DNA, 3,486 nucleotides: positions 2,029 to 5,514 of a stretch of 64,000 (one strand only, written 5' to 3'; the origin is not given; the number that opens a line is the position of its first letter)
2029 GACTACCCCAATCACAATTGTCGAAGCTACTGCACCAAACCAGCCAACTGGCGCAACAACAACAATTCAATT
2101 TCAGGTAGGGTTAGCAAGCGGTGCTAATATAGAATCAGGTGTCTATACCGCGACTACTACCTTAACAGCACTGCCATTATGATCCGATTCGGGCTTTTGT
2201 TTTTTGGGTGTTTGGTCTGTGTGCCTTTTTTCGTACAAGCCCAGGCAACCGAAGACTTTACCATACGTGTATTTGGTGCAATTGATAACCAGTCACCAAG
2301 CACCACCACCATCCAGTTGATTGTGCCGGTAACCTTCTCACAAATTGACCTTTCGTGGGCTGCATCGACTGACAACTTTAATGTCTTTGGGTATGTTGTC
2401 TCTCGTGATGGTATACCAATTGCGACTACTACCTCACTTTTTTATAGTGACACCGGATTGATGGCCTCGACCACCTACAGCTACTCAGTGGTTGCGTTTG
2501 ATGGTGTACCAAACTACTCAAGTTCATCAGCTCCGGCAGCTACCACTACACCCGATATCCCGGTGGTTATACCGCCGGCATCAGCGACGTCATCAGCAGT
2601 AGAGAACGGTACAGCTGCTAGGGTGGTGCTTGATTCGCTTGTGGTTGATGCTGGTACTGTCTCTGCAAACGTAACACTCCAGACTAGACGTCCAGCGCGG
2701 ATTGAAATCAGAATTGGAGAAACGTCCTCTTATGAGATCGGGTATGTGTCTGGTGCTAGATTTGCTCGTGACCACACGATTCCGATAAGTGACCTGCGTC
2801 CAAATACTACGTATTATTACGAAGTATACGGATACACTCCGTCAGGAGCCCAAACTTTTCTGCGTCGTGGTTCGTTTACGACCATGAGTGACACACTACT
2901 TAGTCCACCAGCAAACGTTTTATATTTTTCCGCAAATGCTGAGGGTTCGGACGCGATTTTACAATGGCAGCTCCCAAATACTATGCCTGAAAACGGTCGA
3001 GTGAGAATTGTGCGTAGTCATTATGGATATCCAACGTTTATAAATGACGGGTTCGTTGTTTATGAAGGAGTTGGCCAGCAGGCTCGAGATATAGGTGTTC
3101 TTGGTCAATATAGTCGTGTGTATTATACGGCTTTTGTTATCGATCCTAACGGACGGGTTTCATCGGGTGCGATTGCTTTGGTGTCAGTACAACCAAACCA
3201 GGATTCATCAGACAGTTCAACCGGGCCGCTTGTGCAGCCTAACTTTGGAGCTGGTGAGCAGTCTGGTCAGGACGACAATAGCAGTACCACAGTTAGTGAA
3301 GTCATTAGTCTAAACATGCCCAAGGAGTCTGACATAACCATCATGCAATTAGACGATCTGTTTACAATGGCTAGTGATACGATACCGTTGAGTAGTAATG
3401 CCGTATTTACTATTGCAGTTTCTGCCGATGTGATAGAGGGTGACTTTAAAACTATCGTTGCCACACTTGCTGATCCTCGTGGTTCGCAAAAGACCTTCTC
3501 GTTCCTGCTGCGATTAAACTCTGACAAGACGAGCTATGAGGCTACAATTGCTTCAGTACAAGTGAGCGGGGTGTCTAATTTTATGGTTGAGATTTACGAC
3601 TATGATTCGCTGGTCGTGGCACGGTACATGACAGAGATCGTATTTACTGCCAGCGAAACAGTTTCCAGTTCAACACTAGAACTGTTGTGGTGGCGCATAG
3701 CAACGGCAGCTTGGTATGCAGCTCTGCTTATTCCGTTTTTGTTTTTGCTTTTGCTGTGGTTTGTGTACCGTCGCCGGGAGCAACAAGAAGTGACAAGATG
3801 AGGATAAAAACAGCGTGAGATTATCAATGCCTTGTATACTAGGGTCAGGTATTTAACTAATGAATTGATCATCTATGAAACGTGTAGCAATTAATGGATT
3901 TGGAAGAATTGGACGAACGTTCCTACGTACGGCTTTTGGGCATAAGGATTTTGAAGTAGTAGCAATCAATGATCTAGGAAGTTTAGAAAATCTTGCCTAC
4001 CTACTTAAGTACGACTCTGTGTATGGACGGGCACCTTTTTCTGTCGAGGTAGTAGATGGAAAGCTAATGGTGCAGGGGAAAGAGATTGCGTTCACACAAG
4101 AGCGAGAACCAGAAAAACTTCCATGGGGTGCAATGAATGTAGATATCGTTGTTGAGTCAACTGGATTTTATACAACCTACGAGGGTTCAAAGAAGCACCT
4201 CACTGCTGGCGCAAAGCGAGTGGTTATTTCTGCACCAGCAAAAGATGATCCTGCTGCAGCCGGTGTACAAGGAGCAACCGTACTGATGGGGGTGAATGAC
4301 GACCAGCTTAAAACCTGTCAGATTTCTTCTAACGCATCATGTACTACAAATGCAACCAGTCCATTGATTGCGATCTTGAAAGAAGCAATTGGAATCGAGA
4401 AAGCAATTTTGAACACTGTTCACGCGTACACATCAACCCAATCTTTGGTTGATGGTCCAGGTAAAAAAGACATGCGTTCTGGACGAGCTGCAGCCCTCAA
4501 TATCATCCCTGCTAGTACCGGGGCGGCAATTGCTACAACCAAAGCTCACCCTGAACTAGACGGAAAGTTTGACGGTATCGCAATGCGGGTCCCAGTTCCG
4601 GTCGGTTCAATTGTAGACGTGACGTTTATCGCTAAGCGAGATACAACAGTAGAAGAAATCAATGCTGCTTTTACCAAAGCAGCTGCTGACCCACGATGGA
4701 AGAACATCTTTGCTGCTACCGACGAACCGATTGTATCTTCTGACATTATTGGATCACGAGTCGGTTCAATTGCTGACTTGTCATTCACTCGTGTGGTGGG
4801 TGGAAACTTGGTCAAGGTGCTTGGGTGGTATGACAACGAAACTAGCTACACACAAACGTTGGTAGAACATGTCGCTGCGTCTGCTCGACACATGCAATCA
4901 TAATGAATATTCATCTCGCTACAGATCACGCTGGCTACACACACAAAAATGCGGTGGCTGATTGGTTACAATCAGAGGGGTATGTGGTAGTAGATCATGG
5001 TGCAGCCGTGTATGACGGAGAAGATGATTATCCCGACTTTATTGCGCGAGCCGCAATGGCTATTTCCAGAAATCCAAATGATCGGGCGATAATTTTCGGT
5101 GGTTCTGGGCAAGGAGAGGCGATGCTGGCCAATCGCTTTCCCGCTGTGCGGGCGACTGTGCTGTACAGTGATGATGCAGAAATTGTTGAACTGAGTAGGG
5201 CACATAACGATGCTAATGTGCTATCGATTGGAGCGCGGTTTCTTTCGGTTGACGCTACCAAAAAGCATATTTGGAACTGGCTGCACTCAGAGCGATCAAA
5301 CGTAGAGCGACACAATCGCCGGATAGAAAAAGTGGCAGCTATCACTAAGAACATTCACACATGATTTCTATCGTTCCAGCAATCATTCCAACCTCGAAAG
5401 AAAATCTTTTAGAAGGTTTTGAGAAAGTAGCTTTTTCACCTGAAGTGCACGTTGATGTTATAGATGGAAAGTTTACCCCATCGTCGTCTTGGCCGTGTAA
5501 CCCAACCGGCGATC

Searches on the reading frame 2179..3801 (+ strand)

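Call 84: search_protein_families(library=pfam, proteins=[window:2179-3801:+], max_evalue=0.0001)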
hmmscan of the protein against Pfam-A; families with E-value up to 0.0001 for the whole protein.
window:2179-3801:+ (540 aa): 1 family
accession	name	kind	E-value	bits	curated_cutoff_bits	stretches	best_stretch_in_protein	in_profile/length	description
PF16656.11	Pur_ac_phosph_N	-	3.1e-06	28.1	30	0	182-235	47-93/93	Purple acid Phosphatase, N-terminal domain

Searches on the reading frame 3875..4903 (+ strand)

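Call 84: search_protein_families(library=pfam, proteins=[window:3875-4903:+], max_evalue=0.0001)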
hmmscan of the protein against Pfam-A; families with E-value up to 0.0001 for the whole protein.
window:3875-4903:+ (342 aa): 2 families
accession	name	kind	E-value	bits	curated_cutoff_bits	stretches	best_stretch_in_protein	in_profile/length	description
PF02800.25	Gp_dh_C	-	2e-51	174.1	24.4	1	163-319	3-158/158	Glyceraldehyde 3-phosphate dehydrogenase, C-terminal domain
PF00044.30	Gp_dh_N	-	1.3e-37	128.6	31.7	1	3-101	2-100/101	Glyceraldehyde 3-phosphate dehydrogenase, NAD binding domain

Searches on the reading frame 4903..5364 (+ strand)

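Call 84: search_protein_families(library=pfam, proteins=[window:4903-5364:+], max_evalue=0.0001)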
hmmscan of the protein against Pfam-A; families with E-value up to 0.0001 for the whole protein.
window:4903-5364:+ (153 aa): 1 family
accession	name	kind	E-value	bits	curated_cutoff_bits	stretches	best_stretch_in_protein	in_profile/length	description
PF02502.23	LacAB_rpiB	-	5.7e-36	124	24.7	1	3-144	1-138/138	Ribose/Galactose Isomerase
